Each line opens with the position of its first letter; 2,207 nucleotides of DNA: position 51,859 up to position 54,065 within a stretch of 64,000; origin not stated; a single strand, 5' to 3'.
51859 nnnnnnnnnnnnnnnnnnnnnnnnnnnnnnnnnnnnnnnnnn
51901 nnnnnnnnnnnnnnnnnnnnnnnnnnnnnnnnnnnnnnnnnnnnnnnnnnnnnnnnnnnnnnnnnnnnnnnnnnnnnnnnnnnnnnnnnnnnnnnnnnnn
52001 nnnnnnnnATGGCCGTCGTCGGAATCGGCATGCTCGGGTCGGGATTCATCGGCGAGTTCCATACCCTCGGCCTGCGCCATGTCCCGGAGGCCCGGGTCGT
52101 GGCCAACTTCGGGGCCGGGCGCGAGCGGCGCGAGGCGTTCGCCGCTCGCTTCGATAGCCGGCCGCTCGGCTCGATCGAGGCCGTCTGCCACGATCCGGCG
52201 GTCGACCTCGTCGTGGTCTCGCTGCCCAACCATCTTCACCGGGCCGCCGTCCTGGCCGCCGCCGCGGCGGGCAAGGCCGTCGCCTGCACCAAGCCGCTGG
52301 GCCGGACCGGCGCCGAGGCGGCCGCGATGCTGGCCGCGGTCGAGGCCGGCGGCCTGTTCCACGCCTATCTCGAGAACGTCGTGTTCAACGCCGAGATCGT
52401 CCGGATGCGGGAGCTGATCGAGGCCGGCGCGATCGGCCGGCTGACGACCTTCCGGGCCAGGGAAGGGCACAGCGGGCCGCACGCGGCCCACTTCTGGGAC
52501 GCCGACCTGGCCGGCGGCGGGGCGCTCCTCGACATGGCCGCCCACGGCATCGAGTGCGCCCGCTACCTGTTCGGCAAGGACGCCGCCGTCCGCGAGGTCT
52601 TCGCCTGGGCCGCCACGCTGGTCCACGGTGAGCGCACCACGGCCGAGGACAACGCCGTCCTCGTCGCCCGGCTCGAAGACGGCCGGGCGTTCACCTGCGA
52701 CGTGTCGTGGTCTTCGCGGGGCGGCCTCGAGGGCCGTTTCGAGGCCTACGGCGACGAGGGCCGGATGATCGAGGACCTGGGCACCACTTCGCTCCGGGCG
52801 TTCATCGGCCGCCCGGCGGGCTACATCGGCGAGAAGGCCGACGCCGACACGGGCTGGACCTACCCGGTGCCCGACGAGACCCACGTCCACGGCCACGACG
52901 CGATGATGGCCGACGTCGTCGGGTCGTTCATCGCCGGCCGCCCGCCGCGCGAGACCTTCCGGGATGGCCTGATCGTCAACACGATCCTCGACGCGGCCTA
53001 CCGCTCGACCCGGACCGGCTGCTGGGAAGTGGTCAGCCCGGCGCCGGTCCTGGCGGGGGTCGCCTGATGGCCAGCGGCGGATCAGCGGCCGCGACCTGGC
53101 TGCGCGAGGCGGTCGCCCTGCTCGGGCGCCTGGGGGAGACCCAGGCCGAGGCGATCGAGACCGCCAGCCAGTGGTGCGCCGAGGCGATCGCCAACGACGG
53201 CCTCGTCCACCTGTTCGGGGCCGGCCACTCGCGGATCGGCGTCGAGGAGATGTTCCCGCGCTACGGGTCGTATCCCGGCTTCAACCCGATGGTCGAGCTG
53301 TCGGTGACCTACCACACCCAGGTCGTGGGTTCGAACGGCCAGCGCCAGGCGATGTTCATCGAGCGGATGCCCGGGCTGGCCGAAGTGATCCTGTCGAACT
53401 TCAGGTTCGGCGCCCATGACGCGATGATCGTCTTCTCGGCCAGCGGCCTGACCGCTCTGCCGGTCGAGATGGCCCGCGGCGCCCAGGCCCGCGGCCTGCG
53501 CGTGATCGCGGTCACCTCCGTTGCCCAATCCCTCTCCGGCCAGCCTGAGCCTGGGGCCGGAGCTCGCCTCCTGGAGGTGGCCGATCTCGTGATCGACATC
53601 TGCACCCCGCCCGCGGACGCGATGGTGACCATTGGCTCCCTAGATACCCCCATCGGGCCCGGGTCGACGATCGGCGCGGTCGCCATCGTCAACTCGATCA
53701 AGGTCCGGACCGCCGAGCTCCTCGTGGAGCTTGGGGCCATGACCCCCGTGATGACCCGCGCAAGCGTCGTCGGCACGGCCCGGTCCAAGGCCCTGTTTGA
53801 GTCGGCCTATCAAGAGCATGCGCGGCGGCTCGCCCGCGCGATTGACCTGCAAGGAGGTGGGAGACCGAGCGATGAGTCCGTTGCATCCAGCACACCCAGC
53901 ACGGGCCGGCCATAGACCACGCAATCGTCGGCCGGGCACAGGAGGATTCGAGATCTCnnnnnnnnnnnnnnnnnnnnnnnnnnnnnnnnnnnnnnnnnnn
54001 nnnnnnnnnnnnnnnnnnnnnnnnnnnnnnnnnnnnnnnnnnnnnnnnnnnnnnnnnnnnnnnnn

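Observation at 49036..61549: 12-gene operon with an internal NagR/DasR-like regulator and dre-like promoter box: a non-canonical amino-sugar/deoxy-sugar catabolic pathway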

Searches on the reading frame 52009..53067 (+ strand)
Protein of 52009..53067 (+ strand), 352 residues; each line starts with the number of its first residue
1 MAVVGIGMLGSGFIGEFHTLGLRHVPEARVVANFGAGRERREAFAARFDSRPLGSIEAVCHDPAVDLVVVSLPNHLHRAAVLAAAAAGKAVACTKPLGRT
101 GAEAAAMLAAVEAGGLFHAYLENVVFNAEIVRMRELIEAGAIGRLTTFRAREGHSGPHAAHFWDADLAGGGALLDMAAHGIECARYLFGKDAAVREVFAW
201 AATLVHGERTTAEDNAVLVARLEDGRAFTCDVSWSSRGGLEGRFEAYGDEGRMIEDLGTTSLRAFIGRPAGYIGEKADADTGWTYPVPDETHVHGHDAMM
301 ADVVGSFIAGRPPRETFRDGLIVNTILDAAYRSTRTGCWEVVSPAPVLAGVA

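Call 4: search_protein_families(library=pfam, proteins=[window:52009-53067:+], max_evalue=0.001)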
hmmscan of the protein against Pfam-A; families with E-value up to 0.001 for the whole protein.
window:52009-53067:+ (352 aa): 3 families
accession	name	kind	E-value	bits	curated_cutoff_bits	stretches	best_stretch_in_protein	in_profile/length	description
PF22725.1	GFO_IDH_MocA_C3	-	7.6e-27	94.2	27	1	131-253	2-123/124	GFO/IDH/MocA C-terminal domain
PF02894.22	GFO_IDH_MocA_C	-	5.7e-19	69.2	22.9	1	134-338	1-214/218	Oxidoreductase family, C-terminal alpha/beta domain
PF01408.29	GFO_IDH_MocA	-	8.9e-18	65.6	24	1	5-113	2-111/120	Oxidoreductase family, NAD-binding Rossmann fold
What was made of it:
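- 52009..53067 (+): Gfo/Idh/MocA oxidoreductase 2 (352 aa). Accessory. Pfam call 4.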

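Call 6: search_protein_families(library=ncbifam, proteins=[window:52009-53067:+], max_evalue=0.00001)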
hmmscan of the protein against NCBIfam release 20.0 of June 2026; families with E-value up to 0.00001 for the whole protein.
window:52009-53067:+ (352 aa): 7 families
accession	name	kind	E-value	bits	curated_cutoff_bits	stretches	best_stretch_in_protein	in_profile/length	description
TIGR04380.1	myo_inos_iolG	equivalog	6.1e-34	117.4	355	1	4-337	2-326/330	inositol 2-dehydrogenase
NF052479.1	LevoglcsnDh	equivalog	4.8e-27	94.6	650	1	3-206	3-217/386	levoglucosan dehydrogenase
NF040723.1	UDP-GlcNAcDh_Arch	equivalog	3.6e-21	76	450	1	6-234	3-217/302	UDP-N-acetylglucosamine 3-dehydrogenase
NF041392.1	XylDh_Gfo6_Halo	equivalog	9.5e-14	50.9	350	1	64-252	82-272/350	D-xylose 1-dehydrogenase Gfo6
NF008607.0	PRK11579.1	subfamily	1.7e-13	50.3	330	1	56-195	56-196/346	oxidoreductase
NF052679.1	InsChiInosDhIolG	equivalog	2e-09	37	540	1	4-251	3-246/343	bifunctional inositol 2-dehydrogenase/D-chiro-inositol 1-dehydrogenase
NF007574.0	PRK10206.1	equivalog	3.9e-07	29.4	352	1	56-192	57-191/345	oxidoreductase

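Call 23: search_solved_structures(query=window:52009-53067:+, max_evalue=1e-10)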
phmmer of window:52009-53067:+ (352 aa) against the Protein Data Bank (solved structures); distinct sequences matched with E-value up to 1e-10: 41.
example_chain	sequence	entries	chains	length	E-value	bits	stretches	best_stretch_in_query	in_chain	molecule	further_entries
6jw6_A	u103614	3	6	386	1.4e-31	112.8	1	2-350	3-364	Dehydrogenase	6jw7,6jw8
6nor_A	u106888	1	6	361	5.8e-31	110.8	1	4-337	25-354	Putative NAD dependent dehydrogenase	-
6a3f_A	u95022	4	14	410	1.7e-26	96.1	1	4-199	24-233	Putative dehydrogenase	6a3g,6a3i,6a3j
4fb5_A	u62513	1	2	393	9.7e-24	87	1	3-257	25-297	Probable oxidoreductase protein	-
3ezy_A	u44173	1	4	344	1.1e-21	80.3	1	5-256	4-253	Dehydrogenase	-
2glx_A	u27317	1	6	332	6.5e-20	74.4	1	7-255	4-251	1,5-anhydro-D-fructose reductase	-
4gqa_A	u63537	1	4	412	8.9e-20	74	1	4-210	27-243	NAD binding Oxidoreductase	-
2o48_X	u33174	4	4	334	7.4e-19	71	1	3-192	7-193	Dimeric dihydrodiol dehydrogenase | Trans-1,2-dihydrobenzene-1,2-diol dehydrogenase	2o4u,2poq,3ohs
4koa_A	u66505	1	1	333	3.6e-18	68.7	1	6-251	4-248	1,5-anhydro-D-fructose reductase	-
3e82_A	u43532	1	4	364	8.4e-18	67.5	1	4-258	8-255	Putative oxidoreductase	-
5a02_A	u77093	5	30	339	1.1e-17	67.2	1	56-195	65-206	ALDOSE-ALDOSE OXIDOREDUCTASE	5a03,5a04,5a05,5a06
1evj_A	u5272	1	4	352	2.1e-17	66.2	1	28-337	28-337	GLUCOSE-FRUCTOSE OXIDOREDUCTASE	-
1ofg_A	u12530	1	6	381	2.1e-17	66.2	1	27-337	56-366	GLUCOSE-FRUCTOSE OXIDOREDUCTASE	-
1ryd_A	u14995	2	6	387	2.1e-17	66.2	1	27-337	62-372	glucose-fructose oxidoreductase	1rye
1h6a_A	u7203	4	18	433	2.9e-17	65.7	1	27-337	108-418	PRECURSOR FORM OF GLUCOSE-FRUCTOSE OXIDOREDUCTASE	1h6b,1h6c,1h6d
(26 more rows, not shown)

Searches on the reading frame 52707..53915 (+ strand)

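Call 4: search_protein_families(library=pfam, proteins=[window:52707-53915:+], max_evalue=0.001)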
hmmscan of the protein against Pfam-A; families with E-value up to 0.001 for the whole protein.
window:52707-53915:+ (402 aa): 1 family
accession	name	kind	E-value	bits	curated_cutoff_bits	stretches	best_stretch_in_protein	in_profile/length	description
PF13580.11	SIS_2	-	5e-39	133.9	27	1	131-271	2-138/138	SIS domain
